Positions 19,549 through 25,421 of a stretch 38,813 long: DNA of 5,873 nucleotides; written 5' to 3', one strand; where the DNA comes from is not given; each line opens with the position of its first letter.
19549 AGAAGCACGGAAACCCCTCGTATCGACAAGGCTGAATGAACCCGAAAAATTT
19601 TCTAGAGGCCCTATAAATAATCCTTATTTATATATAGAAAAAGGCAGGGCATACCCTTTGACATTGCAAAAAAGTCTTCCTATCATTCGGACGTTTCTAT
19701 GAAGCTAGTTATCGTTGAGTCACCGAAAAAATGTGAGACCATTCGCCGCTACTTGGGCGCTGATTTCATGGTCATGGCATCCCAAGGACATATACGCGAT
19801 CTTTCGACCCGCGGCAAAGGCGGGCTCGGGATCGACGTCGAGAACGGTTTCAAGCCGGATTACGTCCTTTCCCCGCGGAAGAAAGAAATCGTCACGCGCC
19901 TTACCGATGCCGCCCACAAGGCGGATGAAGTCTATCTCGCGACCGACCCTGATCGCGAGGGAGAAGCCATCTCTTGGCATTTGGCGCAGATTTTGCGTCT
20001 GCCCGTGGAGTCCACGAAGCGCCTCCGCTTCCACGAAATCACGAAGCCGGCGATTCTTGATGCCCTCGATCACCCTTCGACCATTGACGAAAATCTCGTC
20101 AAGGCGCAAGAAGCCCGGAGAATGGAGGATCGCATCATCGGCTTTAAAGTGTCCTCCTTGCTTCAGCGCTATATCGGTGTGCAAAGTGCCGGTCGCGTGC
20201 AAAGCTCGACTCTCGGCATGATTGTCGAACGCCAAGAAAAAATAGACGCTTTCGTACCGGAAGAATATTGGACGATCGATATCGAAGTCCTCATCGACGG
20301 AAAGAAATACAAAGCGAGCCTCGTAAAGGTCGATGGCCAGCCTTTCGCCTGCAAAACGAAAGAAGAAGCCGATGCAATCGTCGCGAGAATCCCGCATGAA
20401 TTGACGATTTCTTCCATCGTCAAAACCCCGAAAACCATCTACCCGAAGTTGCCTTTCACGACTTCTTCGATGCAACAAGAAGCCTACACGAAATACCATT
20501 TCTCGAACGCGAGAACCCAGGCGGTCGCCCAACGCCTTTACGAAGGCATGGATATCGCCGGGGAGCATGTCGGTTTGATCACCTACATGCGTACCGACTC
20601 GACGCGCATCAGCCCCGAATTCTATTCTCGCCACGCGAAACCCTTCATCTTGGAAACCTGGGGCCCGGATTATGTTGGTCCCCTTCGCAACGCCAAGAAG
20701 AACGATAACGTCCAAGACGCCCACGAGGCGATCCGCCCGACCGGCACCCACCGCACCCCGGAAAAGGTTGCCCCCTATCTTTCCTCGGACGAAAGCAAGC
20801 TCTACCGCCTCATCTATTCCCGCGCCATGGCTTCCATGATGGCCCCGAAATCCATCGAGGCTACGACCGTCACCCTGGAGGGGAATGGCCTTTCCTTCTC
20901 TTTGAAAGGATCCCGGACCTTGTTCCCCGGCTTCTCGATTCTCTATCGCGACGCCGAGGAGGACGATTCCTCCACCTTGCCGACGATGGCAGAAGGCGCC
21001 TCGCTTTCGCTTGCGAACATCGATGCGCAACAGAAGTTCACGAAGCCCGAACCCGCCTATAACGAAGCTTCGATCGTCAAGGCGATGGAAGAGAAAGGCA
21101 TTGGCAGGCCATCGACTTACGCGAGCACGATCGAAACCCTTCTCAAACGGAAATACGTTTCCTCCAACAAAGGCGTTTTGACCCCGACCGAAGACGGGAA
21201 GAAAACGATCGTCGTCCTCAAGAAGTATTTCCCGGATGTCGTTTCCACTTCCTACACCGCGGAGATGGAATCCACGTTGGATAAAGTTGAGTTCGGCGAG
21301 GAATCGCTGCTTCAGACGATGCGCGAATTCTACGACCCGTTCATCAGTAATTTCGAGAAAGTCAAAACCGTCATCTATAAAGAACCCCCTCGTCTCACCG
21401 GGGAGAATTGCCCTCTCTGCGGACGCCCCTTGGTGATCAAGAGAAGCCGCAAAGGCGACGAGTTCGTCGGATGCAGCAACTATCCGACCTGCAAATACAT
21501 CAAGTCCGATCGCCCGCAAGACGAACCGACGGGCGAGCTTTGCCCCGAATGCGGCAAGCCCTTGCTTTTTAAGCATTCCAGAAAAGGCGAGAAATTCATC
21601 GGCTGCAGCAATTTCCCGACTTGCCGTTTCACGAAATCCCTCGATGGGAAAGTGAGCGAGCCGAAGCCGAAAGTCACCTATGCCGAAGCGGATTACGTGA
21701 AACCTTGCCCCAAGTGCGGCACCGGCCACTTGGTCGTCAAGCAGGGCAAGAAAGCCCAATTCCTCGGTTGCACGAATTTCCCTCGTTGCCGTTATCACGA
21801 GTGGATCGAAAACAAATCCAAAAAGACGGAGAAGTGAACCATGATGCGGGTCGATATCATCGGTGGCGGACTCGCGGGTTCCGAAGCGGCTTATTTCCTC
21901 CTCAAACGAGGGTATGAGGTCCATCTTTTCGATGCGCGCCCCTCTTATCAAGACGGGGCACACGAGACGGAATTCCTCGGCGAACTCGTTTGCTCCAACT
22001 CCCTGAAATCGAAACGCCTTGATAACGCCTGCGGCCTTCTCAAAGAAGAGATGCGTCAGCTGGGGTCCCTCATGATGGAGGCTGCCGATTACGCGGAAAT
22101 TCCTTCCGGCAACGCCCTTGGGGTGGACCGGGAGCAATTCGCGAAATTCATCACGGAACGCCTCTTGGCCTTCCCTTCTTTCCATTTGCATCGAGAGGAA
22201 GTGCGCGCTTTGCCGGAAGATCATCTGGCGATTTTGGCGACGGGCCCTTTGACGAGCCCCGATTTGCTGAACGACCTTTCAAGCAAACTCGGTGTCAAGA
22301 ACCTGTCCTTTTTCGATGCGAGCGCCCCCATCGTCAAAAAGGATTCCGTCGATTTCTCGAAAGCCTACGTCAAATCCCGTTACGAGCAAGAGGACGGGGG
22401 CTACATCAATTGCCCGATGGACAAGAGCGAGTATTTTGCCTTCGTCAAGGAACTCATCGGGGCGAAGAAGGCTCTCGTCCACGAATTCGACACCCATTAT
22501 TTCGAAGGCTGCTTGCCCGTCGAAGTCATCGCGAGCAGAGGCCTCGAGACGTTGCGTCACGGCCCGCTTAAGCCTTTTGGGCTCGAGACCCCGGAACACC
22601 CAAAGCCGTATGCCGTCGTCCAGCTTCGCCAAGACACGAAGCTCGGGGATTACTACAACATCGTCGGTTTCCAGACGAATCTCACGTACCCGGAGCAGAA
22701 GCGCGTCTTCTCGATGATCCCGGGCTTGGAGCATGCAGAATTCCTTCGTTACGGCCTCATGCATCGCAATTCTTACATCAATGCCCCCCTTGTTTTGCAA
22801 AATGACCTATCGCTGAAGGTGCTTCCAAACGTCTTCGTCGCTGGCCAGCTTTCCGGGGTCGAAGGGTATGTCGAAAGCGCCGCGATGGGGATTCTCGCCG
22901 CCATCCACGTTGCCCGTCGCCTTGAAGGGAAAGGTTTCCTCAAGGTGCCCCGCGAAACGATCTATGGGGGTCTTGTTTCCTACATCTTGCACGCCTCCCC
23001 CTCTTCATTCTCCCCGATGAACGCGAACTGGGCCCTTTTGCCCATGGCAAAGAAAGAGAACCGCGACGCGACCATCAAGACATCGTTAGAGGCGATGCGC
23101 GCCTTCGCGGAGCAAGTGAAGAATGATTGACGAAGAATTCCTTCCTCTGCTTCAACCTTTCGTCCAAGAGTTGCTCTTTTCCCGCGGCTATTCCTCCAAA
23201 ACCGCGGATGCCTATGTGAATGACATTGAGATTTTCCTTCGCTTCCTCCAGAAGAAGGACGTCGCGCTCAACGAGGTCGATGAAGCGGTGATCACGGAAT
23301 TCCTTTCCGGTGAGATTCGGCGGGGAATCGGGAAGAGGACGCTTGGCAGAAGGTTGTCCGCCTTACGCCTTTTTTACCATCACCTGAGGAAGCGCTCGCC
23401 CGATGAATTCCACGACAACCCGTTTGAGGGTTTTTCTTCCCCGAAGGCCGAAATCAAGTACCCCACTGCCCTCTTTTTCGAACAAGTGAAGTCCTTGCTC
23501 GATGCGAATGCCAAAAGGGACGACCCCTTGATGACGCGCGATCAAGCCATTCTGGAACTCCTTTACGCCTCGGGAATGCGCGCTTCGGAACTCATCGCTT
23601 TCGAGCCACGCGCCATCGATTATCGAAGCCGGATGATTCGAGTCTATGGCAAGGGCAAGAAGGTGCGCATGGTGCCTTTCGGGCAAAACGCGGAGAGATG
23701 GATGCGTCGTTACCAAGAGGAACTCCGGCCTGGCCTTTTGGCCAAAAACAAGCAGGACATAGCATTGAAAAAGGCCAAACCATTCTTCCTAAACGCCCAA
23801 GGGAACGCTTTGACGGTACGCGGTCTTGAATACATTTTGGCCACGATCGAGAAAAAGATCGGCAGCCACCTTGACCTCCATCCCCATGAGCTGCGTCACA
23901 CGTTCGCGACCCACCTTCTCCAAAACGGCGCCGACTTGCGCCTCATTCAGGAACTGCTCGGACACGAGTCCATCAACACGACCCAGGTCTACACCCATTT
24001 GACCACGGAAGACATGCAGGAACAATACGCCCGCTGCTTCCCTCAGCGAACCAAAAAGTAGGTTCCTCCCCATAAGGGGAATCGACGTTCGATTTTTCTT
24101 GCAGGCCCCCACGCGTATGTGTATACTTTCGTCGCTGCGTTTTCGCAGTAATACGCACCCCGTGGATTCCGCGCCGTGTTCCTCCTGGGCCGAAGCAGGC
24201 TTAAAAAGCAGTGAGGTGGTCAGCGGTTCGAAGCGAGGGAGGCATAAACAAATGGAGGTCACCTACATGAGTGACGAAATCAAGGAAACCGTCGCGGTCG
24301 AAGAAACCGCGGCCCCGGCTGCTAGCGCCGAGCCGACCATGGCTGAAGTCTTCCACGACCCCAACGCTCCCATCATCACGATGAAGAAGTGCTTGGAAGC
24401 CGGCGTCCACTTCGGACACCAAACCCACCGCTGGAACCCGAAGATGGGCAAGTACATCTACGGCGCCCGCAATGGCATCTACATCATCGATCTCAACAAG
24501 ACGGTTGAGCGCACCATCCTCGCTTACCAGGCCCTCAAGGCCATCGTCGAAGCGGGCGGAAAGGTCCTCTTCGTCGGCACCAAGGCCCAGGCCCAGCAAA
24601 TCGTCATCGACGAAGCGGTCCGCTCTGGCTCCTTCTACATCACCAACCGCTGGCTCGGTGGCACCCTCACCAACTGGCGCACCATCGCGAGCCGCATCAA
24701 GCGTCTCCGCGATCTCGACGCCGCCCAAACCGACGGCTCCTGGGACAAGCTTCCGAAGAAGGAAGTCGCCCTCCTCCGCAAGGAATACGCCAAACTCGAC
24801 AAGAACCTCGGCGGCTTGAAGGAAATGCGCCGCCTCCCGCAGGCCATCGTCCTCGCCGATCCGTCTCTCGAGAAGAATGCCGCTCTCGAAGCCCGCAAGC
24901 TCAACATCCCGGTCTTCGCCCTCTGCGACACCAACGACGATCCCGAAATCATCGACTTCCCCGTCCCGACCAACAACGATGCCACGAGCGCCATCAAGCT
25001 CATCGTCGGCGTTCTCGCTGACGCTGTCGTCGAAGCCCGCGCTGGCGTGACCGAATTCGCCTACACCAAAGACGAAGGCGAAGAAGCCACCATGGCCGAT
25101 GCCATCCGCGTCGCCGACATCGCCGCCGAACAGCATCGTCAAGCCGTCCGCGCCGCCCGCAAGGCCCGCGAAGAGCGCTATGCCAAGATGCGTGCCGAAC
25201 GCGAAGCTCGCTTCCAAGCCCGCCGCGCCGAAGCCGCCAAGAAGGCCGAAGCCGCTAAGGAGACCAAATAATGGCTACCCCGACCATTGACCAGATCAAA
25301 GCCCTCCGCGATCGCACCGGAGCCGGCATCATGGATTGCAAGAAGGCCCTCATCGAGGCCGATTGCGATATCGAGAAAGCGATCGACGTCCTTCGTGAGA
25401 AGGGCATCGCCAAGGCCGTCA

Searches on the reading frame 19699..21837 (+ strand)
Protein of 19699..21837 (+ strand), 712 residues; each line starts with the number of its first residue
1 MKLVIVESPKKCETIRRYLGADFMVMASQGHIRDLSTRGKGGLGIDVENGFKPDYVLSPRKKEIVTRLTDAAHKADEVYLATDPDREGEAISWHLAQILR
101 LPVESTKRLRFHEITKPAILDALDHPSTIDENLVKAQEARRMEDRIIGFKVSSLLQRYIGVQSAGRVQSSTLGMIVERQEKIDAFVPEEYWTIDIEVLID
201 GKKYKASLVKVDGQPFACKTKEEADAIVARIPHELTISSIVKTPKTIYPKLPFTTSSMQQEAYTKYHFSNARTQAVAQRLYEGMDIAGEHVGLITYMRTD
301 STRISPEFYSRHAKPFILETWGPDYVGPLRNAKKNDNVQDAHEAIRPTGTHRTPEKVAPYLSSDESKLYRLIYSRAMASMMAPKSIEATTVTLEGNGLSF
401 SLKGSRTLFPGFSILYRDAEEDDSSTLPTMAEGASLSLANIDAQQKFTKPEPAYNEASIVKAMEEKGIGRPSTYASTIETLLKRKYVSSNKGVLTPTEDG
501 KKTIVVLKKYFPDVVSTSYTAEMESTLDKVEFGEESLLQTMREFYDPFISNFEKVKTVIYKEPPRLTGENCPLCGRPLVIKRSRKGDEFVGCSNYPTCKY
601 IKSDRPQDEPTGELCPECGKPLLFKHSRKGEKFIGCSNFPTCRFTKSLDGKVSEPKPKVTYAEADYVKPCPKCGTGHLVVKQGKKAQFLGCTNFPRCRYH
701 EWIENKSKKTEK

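Call 90: search_protein_families(library=ncbifam, proteins=[window:19699-21837:+], max_evalue=1e-10)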
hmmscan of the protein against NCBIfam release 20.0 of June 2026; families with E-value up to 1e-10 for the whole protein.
window:19699-21837:+ (712 aa): 12 families
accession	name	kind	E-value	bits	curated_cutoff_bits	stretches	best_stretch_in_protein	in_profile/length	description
TIGR01051.1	topA_bact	equivalog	2.3e-205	684.3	456.4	1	3-602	1-629/632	type I DNA topoisomerase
NF004966.0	PRK06319.1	equivalog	3.5e-161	538.2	868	2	3-603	5-627/862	DNA topoisomerase I/SWI domain fusion protein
NF006451.0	PRK08780.1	equivalog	5.9e-155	517.8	1265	1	2-562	4-583/824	DNA topoisomerase I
TIGR01057.1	topA_arch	equivalog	1.6e-90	304.2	458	1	20-598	37-618/618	DNA topoisomerase I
TIGR01054.1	rgy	equivalog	4.5e-86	289.5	471.7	1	60-546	704-1167/1172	reverse gyrase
NF005555.0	PRK07220.1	equivalog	1.9e-83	281.1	635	2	25-600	46-621/740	DNA topoisomerase I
NF004438.0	PRK05776.1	equivalog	1.2e-75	255.1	793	1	20-578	48-613/677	DNA topoisomerase I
NF005829.0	PRK07726.1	subfamily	5.6e-72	243.4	597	1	64-607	85-647/669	DNA topoisomerase 3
NF011532.0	PRK14973.1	equivalog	8.6e-72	242.2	930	1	56-600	78-619/936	DNA topoisomerase I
TIGR01056.1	topB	subfamily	1e-60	206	515.75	1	73-603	95-645/706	DNA topoisomerase III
NF006032.0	PRK08173.1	equivalog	1.7e-41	141.8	1058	1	75-544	97-597/863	DNA topoisomerase III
NF011313.0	PRK14724.1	equivalog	3.5e-28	97.9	1088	1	76-544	102-617/988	DNA topoisomerase III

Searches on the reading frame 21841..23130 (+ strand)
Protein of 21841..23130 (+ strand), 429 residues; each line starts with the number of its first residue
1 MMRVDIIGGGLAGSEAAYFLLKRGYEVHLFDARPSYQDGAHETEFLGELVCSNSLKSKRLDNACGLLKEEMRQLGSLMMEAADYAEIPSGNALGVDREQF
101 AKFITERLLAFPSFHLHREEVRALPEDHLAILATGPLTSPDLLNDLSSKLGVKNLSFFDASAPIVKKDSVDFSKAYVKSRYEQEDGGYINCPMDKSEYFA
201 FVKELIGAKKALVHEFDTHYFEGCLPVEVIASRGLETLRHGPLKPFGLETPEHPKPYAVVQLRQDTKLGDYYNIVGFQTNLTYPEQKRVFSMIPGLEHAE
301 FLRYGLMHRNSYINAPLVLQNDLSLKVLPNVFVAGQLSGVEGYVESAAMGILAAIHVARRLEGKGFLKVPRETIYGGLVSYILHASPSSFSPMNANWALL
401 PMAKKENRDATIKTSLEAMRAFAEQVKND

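Call 90: search_protein_families(library=ncbifam, proteins=[window:21841-23130:+], max_evalue=1e-10)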
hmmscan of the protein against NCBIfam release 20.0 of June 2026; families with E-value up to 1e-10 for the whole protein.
window:21841-23130:+ (429 aa): 3 families
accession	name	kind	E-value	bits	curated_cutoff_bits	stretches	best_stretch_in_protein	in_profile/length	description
NF003739.0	PRK05335.1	equivalog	3e-174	579.9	262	1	2-422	4-428/441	methylenetetrahydrofolate--tRNA-(uracil(54)-C(5))-methyltransferase (FADH(2)-oxidizing) TrmFO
TIGR00137.1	gid_trmFO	equivalog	6.1e-154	513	428.65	1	3-424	2-425/433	FADH(2)-oxidizing methylenetetrahydrofolate--tRNA-(uracil(54)-C(5))-methyltransferase TrmFO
TIGR00136.1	mnmG_gidA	equivalog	8.2e-18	64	524.85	1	272-378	301-406/616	tRNA uridine-5-carboxymethylaminomethyl(34) synthesis enzyme MnmG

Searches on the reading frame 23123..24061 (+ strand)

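Call 90: search_protein_families(library=ncbifam, proteins=[window:23123-24061:+], max_evalue=1e-10)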
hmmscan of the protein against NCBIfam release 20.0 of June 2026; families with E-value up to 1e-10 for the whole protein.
window:23123-24061:+ (312 aa): 10 families
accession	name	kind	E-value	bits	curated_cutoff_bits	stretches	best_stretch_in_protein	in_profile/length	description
TIGR02224.1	recomb_XerC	equivalog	4.2e-88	295.5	335.15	1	13-310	3-294/295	tyrosine recombinase XerC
TIGR02225.1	recomb_XerD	equivalog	1.4e-82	277.3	329.6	1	12-308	2-289/290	site-specific tyrosine recombinase XerD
NF001399.0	PRK00283.1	subfamily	8.8e-79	264.8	279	1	10-308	9-298/300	tyrosine recombinase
NF040815.2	recomb_XerA_Arch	equivalog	1.8e-58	198.2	220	1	13-302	3-263/263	site-specific tyrosine recombinase/integron integrase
NF002331.0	PRK01287.1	subfamily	2.6e-46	158.3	371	1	13-310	33-329/365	site-specific tyrosine recombinase XerC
TIGR02249.1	integrase_gron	subfamily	3.8e-34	118.5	265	2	251-296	258-303/315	integron integrase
NF003462.0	PRK05084.1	equivalog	4.6e-31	107.8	267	1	138-303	195-354/360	tyrosine recombinase XerS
NF011946.0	PRK15417.1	equivalog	4.1e-16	59.1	435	0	252-294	274-316/337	integron integrase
NF007370.0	PRK09870.1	subfamily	2.3e-15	56.8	221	1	108-292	4-178/200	tyrosine-type DNA invertase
NF007371.0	PRK09871.1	subfamily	9.7e-13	48.1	222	1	131-292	19-173/198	tyrosine-type DNA invertase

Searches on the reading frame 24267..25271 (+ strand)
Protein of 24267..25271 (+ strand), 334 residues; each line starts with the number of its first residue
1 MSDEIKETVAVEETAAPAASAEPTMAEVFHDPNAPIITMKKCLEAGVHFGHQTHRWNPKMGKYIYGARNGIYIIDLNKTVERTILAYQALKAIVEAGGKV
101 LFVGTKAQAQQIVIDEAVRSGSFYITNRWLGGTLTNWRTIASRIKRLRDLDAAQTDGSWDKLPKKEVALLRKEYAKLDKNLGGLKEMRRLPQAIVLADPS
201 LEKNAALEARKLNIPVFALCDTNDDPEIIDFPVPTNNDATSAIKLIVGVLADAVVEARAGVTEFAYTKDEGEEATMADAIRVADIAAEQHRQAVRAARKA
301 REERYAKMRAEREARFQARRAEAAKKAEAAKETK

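Call 90: search_protein_families(library=ncbifam, proteins=[window:24267-25271:+], max_evalue=1e-10)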
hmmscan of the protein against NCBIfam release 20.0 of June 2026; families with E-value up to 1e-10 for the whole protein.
window:24267-25271:+ (334 aa): 4 families
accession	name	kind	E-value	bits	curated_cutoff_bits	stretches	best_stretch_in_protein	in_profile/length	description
TIGR01011.1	rpsB_bact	equivalog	1.2e-92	309.3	76.3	1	37-258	2-223/225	30S ribosomal protein S2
NF008966.0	PRK12311.1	equivalog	6.2e-77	258.9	526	1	36-260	5-228/334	30S ribosomal protein S2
NF051451.1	30S_S2_sunset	exception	4.4e-73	246.6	710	1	36-330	3-298/382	30S ribosomal protein S2, sunset domain variant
TIGR01012.1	uS2_euk_arch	equivalog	5.1e-29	101.2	211.5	2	190-262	108-180/196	30S ribosomal protein S2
